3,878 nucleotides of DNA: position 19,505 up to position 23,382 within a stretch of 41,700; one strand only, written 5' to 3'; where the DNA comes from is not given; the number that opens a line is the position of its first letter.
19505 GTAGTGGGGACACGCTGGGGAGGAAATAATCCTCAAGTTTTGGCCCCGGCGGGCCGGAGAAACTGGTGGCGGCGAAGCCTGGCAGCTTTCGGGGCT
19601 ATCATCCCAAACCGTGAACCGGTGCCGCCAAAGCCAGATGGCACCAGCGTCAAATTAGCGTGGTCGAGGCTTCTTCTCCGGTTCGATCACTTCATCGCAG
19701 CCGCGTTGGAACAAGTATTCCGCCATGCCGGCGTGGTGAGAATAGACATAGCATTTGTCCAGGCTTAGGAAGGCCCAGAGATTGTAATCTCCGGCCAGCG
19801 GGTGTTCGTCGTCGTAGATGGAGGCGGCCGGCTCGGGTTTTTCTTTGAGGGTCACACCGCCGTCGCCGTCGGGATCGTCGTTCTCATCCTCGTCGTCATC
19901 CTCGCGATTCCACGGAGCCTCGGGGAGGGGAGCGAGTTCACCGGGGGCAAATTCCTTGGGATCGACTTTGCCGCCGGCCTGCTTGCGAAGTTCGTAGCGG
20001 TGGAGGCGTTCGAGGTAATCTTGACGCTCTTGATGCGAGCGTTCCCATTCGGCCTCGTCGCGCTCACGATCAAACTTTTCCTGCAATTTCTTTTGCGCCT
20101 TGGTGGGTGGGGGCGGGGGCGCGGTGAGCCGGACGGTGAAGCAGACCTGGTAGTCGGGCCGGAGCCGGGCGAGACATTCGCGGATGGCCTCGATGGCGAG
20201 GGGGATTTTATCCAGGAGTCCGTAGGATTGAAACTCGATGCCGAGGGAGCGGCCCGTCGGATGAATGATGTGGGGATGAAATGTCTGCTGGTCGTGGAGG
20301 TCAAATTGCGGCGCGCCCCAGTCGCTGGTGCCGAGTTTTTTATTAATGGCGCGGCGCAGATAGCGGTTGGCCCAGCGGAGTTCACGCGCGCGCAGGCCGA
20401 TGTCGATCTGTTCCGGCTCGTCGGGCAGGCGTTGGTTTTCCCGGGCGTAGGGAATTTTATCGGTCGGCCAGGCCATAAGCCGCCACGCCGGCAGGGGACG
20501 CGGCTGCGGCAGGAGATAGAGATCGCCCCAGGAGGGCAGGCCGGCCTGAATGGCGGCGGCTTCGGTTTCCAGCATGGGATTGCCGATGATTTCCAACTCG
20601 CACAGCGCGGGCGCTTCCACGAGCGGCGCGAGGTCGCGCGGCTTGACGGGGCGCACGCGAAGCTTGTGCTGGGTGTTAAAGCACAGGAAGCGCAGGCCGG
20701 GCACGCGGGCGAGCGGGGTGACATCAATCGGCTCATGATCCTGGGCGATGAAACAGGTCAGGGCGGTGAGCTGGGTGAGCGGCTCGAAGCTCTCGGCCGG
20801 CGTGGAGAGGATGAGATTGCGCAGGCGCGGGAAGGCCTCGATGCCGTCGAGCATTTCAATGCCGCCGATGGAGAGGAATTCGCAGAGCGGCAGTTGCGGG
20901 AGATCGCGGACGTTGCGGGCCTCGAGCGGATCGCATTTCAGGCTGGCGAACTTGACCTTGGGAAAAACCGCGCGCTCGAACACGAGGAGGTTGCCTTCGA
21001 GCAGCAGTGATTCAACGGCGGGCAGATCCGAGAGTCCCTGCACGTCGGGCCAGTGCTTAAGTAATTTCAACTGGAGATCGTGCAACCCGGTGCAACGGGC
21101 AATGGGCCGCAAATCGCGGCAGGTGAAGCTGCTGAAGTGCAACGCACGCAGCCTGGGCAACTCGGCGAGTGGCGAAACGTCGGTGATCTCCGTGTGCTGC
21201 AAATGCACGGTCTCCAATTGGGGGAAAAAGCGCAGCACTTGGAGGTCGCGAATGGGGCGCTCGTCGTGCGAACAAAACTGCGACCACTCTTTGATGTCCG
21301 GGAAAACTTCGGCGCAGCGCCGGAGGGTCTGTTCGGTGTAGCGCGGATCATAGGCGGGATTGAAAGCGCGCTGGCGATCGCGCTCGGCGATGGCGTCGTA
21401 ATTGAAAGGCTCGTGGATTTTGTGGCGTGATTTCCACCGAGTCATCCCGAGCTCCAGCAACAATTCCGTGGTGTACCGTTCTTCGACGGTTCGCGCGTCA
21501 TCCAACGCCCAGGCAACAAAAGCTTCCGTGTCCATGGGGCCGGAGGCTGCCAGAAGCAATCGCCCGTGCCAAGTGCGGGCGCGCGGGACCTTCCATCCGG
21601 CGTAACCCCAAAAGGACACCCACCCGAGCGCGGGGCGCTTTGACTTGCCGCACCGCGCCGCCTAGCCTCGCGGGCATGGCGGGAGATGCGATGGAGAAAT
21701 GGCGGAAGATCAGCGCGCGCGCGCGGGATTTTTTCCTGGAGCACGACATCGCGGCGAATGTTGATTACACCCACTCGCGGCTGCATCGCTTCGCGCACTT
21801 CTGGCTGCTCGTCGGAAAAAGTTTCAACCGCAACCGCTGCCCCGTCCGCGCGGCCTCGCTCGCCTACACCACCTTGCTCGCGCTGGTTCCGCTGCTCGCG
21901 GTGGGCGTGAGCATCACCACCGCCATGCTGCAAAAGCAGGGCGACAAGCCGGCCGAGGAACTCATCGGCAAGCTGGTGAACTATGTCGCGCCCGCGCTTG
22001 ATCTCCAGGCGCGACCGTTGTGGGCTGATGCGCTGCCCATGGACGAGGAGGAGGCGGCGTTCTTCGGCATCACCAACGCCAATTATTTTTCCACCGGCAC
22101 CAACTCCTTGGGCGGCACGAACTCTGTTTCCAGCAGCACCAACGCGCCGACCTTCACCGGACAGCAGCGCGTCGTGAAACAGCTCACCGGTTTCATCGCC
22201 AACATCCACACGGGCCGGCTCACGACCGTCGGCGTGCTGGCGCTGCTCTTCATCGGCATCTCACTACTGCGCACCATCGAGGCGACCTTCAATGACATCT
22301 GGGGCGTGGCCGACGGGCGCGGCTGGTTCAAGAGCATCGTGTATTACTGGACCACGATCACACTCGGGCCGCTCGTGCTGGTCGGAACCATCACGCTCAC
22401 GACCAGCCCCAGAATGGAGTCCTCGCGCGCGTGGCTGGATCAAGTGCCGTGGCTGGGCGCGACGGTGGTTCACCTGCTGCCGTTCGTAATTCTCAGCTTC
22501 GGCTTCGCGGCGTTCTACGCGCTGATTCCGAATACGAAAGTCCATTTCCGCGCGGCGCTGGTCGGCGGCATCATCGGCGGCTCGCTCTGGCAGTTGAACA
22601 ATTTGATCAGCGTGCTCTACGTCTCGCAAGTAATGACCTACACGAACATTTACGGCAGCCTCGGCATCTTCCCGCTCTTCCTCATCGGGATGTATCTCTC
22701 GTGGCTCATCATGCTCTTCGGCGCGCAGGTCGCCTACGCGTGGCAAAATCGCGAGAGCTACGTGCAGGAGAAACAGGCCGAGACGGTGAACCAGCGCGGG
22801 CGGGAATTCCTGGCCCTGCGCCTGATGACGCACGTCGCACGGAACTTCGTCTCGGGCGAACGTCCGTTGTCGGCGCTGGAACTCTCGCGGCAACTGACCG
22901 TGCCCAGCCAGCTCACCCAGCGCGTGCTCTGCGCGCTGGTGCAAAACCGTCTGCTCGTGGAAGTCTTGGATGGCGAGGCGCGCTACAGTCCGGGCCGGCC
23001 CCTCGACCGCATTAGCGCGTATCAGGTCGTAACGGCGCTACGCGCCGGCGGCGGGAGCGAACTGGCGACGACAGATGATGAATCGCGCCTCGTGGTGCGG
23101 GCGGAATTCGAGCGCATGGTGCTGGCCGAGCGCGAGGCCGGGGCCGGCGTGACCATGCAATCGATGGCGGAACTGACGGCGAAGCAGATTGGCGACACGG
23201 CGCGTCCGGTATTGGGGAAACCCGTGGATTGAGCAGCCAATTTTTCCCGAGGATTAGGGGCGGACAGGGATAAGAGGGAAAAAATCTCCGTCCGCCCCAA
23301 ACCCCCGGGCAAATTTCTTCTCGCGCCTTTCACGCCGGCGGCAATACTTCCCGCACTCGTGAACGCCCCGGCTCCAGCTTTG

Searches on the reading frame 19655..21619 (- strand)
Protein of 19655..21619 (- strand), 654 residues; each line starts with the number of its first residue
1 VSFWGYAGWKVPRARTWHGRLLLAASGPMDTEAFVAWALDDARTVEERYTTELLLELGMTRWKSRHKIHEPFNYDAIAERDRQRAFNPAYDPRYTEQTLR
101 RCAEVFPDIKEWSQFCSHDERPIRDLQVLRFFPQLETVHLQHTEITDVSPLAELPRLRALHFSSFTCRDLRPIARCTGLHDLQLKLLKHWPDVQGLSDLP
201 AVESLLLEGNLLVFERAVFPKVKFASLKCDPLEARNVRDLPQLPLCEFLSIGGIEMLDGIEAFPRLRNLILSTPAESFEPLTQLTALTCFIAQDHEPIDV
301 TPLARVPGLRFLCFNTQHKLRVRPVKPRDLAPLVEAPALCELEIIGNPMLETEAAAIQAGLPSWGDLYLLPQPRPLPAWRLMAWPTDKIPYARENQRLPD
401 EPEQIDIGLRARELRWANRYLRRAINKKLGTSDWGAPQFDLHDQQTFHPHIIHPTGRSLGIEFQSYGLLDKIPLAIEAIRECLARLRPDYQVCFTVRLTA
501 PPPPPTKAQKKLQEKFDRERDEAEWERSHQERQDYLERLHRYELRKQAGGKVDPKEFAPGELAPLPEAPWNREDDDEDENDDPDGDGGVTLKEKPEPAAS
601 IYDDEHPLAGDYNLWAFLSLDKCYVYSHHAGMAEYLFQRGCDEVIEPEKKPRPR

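Call 11: search_protein_families(library=pfam, proteins=[window:19655-21619:-], max_evalue=0.001)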
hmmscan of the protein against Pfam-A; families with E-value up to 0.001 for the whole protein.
window:19655-21619:- (654 aa): 1 family
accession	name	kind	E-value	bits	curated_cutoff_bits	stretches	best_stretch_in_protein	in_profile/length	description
PF12799.13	LRR_4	-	2.6e-07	31.1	27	1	133-170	1-39/44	Leucine Rich repeats (2 copies)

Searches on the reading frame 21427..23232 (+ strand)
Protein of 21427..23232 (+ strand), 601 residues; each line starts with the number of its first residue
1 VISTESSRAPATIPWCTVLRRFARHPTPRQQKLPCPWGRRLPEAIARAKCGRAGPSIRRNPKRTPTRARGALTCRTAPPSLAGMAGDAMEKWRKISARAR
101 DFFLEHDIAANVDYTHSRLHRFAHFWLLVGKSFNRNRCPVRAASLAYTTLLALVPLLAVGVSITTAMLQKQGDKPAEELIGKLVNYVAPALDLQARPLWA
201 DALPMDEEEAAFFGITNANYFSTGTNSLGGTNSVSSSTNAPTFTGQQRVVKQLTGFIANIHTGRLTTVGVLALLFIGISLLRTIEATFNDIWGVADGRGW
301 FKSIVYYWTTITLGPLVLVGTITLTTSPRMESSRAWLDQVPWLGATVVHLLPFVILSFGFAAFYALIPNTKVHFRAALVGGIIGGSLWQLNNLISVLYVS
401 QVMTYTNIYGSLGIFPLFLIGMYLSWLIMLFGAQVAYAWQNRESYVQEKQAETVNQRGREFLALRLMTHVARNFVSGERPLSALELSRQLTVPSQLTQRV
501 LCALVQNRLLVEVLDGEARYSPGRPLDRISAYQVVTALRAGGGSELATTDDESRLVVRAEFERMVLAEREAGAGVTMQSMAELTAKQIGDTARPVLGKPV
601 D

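Call 11: search_protein_families(library=pfam, proteins=[window:21427-23232:+], max_evalue=0.001)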
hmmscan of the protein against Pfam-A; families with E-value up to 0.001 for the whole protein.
window:21427-23232:+ (601 aa): 2 families
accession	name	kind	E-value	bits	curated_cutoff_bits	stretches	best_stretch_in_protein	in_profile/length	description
PF03631.20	Virul_fac_BrkB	-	1.3e-46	159.8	33.7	2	247-442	54-258/259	Virulence factor BrkB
PF02082.26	Rrf2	-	0.001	19.7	30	0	463-539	8-82/132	Iron-dependent Transcriptional regulator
